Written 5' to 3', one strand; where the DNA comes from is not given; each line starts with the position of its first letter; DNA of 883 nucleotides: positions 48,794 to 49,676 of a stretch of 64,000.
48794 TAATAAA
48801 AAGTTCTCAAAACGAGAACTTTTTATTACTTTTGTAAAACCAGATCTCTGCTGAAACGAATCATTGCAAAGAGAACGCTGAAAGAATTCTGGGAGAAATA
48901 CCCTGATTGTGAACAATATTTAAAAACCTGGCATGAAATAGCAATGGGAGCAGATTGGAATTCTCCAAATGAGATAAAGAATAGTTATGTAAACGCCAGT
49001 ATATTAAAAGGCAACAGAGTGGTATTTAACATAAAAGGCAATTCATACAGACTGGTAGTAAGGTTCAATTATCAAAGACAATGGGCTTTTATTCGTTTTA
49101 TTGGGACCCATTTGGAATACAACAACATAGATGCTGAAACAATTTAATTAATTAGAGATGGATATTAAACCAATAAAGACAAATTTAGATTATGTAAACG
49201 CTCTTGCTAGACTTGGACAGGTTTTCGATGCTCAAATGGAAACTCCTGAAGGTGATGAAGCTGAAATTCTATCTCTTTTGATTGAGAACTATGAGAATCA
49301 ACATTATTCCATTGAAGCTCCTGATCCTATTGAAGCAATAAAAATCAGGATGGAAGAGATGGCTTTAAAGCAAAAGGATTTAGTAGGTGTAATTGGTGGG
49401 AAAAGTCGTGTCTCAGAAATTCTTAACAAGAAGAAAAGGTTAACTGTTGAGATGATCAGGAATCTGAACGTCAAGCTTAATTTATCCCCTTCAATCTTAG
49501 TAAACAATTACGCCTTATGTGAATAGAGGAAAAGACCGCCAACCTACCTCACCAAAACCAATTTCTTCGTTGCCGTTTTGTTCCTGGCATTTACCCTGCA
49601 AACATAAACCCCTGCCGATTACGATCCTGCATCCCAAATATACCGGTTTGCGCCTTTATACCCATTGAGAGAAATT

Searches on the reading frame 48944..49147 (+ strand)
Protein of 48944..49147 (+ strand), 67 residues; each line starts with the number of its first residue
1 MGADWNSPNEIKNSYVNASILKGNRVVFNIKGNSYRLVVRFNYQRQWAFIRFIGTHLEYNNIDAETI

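Call 9: search_protein_families(library=pfam, proteins=[window:48944-49147:+])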
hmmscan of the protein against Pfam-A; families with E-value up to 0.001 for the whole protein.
window:48944-49147:+ (67 aa): 1 family
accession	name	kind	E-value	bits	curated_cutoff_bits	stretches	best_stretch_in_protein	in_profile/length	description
PF09907.15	HigB_toxin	-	2.3e-26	92.3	27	1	3-62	15-74/74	HigB_toxin, RelE-like toxic component of a toxin-antitoxin system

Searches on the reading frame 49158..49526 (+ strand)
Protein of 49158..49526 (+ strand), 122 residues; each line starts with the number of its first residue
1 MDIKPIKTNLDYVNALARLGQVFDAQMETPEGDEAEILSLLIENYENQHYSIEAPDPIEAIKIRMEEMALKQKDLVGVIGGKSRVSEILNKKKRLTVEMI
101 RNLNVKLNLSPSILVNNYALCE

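Call 9: search_protein_families(library=pfam, proteins=[window:49158-49526:+])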
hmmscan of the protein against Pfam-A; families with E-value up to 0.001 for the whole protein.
window:49158-49526:+ (122 aa): 0 families

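Call 28: search_protein_families(library=ncbifam, max_evalue=0.01, proteins=[window:49158-49526:+])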
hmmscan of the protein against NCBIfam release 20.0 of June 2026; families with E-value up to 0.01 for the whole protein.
window:49158-49526:+ (122 aa): 1 family
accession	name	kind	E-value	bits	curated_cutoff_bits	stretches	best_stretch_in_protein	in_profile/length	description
NF046113.1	BLP_Lacticasei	subfamily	0.006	16.6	40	0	65-86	7-28/46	bacteriocin-like peptide, LSEI_2386 family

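Call 43: search_protein_families(library=pfam, max_evalue=0.01, proteins=[window:49158-49526:+])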
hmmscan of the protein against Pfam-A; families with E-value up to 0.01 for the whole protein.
window:49158-49526:+ (122 aa): 0 families

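Call 50: search_protein_families(library=padloc, max_evalue=0.001, proteins=[window:49158-49526:+])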
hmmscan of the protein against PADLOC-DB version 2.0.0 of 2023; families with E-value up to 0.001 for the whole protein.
window:49158-49526:+ (122 aa): 1 family
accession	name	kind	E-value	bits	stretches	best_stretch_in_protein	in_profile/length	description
PDLC03982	PD-Lambda-2_B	-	8.7e-41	138.5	1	1-117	1-120/402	-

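Call 51: search_protein_families(library=phrogs, max_evalue=0.001, proteins=[window:49158-49526:+])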
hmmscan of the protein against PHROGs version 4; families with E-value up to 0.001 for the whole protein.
window:49158-49526:+ (122 aa): 3 families
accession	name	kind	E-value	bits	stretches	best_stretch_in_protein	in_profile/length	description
phrog_11202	-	unknown function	1.6e-22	81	1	6-118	9-123/218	-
phrog_1373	-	transcription regulation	4.9e-21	76.4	1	1-118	1-126/166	transcriptional regulator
phrog_10398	-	unknown function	2.1e-19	70.5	1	1-62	1-64/66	-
